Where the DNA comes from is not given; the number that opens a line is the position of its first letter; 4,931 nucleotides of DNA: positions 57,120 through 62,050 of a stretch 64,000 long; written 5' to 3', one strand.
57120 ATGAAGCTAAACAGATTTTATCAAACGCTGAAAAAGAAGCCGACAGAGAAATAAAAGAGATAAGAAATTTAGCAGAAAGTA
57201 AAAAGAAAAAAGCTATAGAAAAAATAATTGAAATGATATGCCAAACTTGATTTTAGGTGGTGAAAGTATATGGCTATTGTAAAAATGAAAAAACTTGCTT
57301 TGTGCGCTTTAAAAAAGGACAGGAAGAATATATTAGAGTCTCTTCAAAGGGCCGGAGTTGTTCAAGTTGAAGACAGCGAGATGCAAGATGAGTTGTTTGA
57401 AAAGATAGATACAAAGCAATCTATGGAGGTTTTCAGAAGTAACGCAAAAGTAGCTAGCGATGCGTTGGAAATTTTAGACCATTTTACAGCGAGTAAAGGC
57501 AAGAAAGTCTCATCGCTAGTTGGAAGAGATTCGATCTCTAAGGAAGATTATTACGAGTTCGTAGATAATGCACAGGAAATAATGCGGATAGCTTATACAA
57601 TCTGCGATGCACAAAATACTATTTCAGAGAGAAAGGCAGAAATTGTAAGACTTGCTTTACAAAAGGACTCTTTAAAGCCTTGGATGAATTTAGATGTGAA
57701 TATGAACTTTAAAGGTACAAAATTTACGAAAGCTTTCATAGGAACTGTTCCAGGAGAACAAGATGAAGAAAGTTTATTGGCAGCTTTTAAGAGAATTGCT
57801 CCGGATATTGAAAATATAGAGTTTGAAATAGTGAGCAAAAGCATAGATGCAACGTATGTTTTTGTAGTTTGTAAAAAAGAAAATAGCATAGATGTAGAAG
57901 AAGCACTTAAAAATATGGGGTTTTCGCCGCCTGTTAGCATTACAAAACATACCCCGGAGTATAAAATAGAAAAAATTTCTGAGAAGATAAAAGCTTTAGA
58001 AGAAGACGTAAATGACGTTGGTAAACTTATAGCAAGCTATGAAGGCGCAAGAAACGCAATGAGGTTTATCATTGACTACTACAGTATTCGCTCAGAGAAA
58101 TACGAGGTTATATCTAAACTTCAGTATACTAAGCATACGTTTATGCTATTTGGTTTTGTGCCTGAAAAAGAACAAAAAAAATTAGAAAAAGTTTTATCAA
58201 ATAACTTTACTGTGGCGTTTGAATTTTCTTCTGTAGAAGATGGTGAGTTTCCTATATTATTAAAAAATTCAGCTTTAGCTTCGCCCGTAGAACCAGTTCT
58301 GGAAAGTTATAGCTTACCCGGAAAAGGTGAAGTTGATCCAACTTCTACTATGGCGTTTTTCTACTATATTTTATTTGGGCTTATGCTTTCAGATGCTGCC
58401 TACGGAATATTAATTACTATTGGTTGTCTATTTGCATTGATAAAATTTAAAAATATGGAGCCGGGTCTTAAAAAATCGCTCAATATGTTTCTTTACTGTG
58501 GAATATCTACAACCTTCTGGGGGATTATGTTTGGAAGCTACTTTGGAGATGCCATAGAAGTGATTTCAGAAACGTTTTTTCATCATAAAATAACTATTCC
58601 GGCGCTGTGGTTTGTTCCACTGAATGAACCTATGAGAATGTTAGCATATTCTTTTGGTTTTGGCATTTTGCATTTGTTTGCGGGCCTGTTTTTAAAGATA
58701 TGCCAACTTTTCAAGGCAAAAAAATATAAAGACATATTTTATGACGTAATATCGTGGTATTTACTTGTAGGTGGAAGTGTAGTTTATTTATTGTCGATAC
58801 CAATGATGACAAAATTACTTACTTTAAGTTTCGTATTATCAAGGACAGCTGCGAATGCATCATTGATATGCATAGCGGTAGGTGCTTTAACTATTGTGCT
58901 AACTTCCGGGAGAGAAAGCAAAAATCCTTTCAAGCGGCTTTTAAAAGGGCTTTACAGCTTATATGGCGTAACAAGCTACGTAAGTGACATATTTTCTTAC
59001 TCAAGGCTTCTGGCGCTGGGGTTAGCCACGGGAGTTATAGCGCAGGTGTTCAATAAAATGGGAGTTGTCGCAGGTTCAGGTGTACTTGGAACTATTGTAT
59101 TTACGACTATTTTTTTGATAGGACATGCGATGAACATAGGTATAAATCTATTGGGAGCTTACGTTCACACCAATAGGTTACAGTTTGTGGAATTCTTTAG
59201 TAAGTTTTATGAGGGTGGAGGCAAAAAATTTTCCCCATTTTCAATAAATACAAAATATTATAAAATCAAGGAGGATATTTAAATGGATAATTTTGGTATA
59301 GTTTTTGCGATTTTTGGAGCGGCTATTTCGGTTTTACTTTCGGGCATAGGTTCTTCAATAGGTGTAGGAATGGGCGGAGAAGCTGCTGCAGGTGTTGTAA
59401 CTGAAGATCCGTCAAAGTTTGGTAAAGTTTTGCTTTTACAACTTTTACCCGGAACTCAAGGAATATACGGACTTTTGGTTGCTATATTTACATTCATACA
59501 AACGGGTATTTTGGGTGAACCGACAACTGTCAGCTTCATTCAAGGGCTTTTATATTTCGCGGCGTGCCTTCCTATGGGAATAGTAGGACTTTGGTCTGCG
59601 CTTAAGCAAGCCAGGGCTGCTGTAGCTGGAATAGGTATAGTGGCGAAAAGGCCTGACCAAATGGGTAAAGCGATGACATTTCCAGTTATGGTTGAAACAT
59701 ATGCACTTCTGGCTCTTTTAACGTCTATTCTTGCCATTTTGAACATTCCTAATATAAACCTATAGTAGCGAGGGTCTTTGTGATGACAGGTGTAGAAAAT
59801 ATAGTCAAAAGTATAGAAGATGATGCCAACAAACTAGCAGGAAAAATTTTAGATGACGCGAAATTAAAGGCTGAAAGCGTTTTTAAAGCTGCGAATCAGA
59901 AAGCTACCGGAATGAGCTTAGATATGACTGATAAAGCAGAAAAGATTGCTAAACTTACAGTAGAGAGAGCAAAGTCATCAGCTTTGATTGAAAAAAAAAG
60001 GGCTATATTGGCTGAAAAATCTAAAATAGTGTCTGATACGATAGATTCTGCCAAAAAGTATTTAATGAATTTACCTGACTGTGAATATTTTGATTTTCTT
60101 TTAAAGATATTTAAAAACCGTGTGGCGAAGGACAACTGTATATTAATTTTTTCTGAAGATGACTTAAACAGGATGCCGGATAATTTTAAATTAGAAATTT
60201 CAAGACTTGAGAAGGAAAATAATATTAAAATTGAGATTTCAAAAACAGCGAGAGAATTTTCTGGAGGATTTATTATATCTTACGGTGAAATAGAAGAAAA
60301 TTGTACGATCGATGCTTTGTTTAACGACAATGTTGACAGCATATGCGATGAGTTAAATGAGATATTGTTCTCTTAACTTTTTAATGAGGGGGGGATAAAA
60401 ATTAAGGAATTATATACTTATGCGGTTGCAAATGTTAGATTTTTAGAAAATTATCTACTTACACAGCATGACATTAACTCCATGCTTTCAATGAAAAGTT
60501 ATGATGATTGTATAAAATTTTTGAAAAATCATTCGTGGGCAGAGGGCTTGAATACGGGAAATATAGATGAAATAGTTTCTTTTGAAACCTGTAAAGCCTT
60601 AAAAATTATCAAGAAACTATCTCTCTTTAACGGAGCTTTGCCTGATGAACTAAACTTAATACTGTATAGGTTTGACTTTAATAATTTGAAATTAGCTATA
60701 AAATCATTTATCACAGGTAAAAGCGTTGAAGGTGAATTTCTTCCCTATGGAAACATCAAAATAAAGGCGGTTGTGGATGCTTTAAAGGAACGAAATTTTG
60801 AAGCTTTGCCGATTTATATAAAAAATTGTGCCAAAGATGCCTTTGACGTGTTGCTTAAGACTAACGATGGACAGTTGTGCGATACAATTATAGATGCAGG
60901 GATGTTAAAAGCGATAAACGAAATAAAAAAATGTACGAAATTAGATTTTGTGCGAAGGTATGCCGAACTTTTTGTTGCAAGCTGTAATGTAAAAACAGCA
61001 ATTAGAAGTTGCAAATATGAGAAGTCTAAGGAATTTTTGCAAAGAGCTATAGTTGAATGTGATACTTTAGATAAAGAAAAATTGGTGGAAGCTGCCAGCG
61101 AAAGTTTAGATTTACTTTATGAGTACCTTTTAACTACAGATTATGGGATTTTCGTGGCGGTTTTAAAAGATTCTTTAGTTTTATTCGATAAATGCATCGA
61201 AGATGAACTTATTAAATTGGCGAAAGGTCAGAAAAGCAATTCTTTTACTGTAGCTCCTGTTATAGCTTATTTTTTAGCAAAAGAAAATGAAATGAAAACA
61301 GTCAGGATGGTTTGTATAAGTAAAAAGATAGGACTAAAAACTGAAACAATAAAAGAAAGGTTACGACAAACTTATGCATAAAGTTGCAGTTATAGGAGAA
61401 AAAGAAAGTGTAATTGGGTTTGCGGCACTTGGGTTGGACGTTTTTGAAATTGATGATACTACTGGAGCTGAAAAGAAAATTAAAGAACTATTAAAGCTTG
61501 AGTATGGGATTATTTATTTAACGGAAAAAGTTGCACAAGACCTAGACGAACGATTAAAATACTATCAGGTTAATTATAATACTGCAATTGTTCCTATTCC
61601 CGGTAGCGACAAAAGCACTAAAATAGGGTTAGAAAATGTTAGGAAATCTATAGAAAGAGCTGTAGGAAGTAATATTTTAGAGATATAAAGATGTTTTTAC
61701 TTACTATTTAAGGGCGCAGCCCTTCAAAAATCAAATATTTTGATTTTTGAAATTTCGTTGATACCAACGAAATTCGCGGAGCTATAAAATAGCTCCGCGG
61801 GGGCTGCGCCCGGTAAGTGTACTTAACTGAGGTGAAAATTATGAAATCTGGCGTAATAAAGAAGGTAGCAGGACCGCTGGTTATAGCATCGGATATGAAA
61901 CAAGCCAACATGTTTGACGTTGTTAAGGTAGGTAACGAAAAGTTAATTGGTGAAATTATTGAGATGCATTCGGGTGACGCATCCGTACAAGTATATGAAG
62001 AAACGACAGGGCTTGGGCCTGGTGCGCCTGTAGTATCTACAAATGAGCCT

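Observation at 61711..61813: Family of compact GC-clamped multi-hairpin elements (four copies in 64 kb) with conserved architecture but non-conserved inner sequences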

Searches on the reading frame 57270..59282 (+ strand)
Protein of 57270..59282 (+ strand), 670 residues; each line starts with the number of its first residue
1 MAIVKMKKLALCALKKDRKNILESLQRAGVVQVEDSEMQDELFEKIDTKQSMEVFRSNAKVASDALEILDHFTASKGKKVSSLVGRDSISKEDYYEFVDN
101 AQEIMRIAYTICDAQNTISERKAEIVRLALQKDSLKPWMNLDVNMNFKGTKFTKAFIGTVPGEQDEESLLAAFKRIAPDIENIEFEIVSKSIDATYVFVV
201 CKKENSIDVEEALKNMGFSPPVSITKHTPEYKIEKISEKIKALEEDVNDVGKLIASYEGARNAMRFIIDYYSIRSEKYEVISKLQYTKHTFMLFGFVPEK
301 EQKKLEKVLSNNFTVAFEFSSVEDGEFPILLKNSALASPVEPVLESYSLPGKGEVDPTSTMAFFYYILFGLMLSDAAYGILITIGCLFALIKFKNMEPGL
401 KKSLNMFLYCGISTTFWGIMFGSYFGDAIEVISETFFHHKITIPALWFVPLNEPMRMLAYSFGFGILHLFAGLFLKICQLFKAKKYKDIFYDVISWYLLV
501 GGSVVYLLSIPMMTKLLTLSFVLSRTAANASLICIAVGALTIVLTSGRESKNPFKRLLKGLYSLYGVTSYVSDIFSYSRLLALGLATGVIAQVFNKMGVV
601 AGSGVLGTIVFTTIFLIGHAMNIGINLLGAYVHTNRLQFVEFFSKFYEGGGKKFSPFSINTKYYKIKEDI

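Call 17: find_related_loci(query=window:57270-59282:+, collection=genome_contigs, flank=10000)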
Query window:57270-59282:+ (670 aa) in genome_contigs; peptide patterns used: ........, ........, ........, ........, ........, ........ (x = any residue, [..] = any of these).
599 stretches matched a pattern (row limit reached: there are more); 456 encode a relative of the query (tblastn E <= 1e-3); the best 80 are kept; 80 distinct loci.
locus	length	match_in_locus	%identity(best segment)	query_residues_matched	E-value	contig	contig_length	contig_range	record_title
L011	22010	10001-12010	95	1-670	0e+0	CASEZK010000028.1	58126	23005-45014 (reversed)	uncultured Oscillospiraceae bacterium isolate CO.O41.metabat-bins.286 genome assembly, contig: CO.O41.metabat-bins.286.f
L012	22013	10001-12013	58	1-670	0e+0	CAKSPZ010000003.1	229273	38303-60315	MAG: uncultured Eubacteriales bacterium isolate REFINED_METABAT215_TOP10_CONTIGS_1500_ASSEMBLY_K77_MERGED__Hadza_MoBio_h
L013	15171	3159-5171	56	1-670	0e+0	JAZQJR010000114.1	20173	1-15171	MAG: Acutalibacteraceae bacterium isolate T1900044620_TS20190086.MAGScoT_cleanbin_000023 SGB_870_k141_1647743, whole gen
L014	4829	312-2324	56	1-670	0e+0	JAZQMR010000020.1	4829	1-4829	MAG: Acutalibacteraceae bacterium isolate T1900044605_TS20190071.MAGScoT_cleanbin_000018 SGB_729_k141_1100954, whole gen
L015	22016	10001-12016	56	1-669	0e+0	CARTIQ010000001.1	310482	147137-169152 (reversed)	MAG TPA_asm: uncultured Eubacteriales bacterium isolate MGBC162847 genome assembly, contig: MGBC162847.1, whole genome s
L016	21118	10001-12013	55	1-670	0e+0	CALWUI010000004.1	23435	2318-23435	MAG: uncultured Clostridia bacterium isolate E08__bin352 genome assembly, contig: E08__k127_4654828, whole genome shotgu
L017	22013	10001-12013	56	1-670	0e+0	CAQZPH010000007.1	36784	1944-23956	MAG TPA_asm: uncultured Eubacteriales bacterium isolate MGBC114910 genome assembly, contig: MGBC114910.7, whole genome s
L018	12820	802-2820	55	1-670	0e+0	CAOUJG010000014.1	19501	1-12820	MAG TPA_asm: uncultured Eubacteriales bacterium isolate MGBC113401 genome assembly, contig: MGBC113401.14, whole genome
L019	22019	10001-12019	56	1-670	0e+0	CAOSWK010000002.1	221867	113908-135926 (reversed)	MAG TPA_asm: uncultured Eubacteriales bacterium isolate MGBC113434 genome assembly, contig: MGBC113434.2, whole genome s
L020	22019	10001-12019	56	1-670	0e+0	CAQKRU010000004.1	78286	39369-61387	MAG TPA_asm: uncultured Eubacteriales bacterium isolate MGBC110748 genome assembly, contig: MGBC110748.4, whole genome s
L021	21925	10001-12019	55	1-670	0e+0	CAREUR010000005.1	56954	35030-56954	MAG TPA_asm: uncultured Eubacteriales bacterium isolate MGBC113193 genome assembly, contig: MGBC113193.5, whole genome s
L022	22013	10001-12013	55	1-670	0e+0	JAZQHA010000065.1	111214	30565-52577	MAG: Acutalibacteraceae bacterium isolate T1900044629_TS20190095.MAGScoT_cleanbin_000018 SGB_998_k141_1409725, whole gen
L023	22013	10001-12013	55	1-670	0e+0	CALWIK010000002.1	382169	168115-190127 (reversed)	MAG: uncultured Clostridia bacterium isolate E17__bin4 genome assembly, contig: E17__k127_7623190, whole genome shotgun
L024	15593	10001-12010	53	1-669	0e+0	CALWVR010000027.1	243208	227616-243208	MAG: uncultured Clostridia bacterium isolate E14__bin35 genome assembly, contig: E14__k127_2329822, whole genome shotgun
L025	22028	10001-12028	52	1-669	0e+0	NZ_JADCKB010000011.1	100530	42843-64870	Ructibacterium gallinarum strain DSM 107454 seq11, whole genome shotgun sequence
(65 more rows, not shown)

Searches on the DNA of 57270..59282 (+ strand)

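Call 96: search_rna_families(sources=[L322, L297, L492, L022, L095], threshold=evalue, max_evalue=0.1)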
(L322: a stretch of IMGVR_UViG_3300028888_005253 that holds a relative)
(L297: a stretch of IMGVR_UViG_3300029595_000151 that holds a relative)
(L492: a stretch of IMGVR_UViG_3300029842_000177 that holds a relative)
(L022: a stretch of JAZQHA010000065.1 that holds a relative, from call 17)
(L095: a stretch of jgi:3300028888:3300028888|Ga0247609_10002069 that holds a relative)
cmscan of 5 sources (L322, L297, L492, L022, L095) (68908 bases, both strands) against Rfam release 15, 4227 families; matches with E-value up to 0.1: 4.
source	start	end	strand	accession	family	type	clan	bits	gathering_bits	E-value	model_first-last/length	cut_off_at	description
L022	18286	18358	+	RF00005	tRNA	Gene; tRNA;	CL00001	65.4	29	6.1e-12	1-71/71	no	tRNA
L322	501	608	+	RF01005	MIR530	Gene; miRNA;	-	38.1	85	0.0015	15-160/172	no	MIR530 microRNA precursor family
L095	9593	9785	+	RF00013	6S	Gene;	-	38.1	46.4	0.00038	1-187/187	no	6S / SsrS RNA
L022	5018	5121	+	RF02035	IMES-2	Gene;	-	24.4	54.7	0.045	1-141/141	no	IMES-2 RNA motif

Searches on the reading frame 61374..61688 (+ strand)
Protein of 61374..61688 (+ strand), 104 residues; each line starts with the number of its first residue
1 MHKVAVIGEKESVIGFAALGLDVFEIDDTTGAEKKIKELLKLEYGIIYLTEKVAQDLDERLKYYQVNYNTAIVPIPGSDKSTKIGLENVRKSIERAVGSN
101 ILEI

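Call 10: find_encoding_contigs(protein=window:61374-61688:+, flank=10000, max_places=10)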
Protein window:61374-61688:+ (104 aa): 22 contigs read that carry it; 10 places shown.
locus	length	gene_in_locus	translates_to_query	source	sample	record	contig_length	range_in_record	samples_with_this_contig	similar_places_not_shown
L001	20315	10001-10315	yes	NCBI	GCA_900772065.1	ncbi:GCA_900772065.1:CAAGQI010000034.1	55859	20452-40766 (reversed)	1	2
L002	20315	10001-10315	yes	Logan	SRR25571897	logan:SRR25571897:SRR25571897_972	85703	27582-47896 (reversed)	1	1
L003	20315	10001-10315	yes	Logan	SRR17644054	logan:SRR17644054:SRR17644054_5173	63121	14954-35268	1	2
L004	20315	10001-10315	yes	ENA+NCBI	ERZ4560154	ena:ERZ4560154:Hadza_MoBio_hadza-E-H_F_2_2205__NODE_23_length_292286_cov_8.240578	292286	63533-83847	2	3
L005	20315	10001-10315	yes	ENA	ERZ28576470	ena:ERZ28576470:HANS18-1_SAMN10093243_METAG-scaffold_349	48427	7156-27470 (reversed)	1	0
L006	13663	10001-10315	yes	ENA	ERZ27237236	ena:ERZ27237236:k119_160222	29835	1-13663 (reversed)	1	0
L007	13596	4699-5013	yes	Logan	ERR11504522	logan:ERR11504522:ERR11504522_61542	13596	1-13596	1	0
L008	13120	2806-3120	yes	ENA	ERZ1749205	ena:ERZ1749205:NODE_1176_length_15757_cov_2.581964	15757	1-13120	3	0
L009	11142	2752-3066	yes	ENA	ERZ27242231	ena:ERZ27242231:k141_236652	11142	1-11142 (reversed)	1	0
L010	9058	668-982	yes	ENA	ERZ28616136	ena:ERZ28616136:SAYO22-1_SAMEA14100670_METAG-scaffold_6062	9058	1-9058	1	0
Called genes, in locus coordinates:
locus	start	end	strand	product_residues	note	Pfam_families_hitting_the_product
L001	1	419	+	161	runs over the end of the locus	PF09581:Spore_III_AF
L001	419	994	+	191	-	-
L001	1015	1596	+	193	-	PF12685:SpoIIIAH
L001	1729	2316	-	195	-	PF14277:DUF4364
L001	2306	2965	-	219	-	PF05552:MS_channel_1st_1, PF00924:MS_channel_2nd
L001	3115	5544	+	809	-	PF02493:MORN (faint)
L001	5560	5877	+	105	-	-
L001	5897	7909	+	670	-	PF01496:V_ATPase_I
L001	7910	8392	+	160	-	PF00137:ATP-synt_C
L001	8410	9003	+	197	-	PF01991:vATP-synt_E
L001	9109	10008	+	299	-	PF01992:vATP-synt_AC39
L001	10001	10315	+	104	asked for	PF01990:ATP-synt_F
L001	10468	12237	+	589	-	PF02874:ATP-synt_ab_N, PF16886:ATP-synt_ab_Xtn, PF00006:ATP-synt_ab, PF22919:ATP-synt_VA_C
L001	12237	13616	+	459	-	PF02874:ATP-synt_ab_N, PF00006:ATP-synt_ab, PF22919:ATP-synt_VA_C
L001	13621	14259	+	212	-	PF01813:ATP-synt_D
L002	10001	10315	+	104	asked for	PF01990:ATP-synt_F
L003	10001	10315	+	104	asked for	PF01990:ATP-synt_F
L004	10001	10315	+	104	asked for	PF01990:ATP-synt_F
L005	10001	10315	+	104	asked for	PF01990:ATP-synt_F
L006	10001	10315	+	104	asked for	PF01990:ATP-synt_F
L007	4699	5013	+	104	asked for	PF01990:ATP-synt_F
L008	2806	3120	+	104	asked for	PF01990:ATP-synt_F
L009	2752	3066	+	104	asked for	PF01990:ATP-synt_F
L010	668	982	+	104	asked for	PF01990:ATP-synt_F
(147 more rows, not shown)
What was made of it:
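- Checked: D lies between the V-ATPase F subunit gene and the A subunit gene (call 10).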

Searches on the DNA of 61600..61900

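Call 11: search_rna_families(source=window, start=61600, end=61900, threshold=evalue, max_evalue=10)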
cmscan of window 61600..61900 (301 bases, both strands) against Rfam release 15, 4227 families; matches with E-value up to 10: 6.
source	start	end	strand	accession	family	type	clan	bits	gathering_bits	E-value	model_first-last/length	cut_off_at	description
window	61722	61752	-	RF01334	CRISPR-DR21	Gene; CRISPR;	-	16.7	48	3.1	1-37/37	no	CRISPR RNA direct repeat element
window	61723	61767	-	RF02418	Spd-sr07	Gene; sRNA;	-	16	55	5.4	11-63/63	no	Streptococcus sRNA Spd-sr07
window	61653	61700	+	RF00315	snoJ33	Gene; snRNA; snoRNA; CD-box;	-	13.7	45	5.3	1-81/81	no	Small nucleolar RNA J33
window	61730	61766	-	RF02765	Ysr209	Gene; sRNA;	-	13.7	59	7.7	1-46/46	no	Yersinia sRNA 209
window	61725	61798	-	RF02731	JA03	Gene; sRNA;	-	12.9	44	1.3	1-274/274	no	Aggregatibacter sRNA JA03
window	61676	61900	-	RF02350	psRNA6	Gene; sRNA;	-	7.8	60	6.6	50-333/333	5'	Nitrosomonas sRNA psRNA6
